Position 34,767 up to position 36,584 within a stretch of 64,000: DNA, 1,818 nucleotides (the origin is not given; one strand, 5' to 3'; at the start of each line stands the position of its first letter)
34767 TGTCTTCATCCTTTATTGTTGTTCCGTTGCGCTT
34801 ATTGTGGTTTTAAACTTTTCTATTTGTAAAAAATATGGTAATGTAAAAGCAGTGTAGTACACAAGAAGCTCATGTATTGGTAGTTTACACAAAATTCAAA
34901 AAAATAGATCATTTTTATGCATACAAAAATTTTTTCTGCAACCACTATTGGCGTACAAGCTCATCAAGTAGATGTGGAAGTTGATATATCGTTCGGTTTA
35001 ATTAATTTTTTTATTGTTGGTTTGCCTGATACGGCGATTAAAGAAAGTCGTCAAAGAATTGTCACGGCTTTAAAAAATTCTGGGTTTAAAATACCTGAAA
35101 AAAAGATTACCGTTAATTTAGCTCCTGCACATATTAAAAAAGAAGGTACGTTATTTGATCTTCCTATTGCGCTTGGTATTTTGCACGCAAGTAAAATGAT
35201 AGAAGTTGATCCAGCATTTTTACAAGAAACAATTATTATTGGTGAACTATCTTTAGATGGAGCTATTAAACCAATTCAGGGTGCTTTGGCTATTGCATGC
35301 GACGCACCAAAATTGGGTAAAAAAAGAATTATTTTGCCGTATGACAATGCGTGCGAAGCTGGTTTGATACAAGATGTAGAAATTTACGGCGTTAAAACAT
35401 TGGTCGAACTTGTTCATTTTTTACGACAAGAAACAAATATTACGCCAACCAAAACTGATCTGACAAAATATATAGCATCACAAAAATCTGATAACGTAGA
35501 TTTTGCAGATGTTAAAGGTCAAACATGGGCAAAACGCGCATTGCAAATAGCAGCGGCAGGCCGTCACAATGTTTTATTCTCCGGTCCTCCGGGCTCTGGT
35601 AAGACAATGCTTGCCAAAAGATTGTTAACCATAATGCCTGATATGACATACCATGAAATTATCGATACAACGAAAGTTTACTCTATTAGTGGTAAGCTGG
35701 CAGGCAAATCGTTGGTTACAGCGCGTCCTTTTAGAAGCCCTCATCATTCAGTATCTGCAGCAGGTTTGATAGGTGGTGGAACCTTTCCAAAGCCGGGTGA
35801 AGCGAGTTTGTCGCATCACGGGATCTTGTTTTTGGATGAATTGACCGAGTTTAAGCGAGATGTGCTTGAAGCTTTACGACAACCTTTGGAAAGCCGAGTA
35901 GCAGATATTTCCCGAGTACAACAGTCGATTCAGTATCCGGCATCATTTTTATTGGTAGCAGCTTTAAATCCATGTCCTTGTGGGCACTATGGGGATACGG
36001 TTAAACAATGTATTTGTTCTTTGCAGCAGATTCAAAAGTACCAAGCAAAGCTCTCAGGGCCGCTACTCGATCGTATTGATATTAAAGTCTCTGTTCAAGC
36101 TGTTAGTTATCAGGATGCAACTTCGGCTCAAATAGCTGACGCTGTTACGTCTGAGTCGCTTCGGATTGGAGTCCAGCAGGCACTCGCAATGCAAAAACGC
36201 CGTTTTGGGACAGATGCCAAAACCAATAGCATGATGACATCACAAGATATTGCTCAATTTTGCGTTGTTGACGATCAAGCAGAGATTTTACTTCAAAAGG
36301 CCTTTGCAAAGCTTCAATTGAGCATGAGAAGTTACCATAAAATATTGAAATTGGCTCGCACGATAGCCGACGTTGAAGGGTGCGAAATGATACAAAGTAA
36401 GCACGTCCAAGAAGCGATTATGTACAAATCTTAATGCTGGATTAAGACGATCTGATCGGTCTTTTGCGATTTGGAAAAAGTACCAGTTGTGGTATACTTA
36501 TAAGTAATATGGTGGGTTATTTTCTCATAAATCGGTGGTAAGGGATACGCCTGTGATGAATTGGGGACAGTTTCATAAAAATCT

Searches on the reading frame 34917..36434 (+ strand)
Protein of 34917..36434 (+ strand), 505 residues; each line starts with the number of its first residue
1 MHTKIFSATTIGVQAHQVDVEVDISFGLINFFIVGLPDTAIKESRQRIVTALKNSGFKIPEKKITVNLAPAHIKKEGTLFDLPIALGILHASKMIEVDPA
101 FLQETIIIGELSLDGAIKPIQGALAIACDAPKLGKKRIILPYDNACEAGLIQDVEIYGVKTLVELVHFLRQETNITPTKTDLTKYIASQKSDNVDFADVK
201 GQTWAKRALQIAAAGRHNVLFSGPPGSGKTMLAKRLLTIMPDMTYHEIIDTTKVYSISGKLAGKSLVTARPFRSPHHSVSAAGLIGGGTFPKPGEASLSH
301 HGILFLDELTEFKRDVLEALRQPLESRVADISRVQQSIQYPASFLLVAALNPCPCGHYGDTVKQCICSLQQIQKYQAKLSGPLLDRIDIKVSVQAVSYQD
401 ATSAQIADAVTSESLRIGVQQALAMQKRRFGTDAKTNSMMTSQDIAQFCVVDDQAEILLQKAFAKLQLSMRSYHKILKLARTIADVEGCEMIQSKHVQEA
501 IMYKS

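Call 80: search_protein_families(library=pfam, proteins=[window:34917-36434:+], max_evalue=0.00001)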
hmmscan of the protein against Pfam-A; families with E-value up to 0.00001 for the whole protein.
window:34917-36434:+ (505 aa): 5 families
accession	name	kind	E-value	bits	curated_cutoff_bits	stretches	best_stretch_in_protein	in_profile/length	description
PF01078.27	Mg_chelatase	-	1.9e-92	308.8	20.3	1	195-399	1-205/207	Magnesium chelatase, subunit ChlI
PF13541.12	ChlI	-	1.4e-45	154.6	27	1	20-144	1-121/121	Subunit ChlI of Mg-chelatase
PF13335.12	Mg_chelatase_C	-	4e-27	95.1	26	1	411-504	3-94/94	Magnesium chelatase, subunit ChlI C-terminal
PF07728.20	AAA_5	-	1.4e-09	38.5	22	1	218-354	1-125/139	AAA domain (dynein-related subfamily)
PF00493.29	MCM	-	6.7e-06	25.8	23.3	0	293-411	114-221/224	MCM P-loop domain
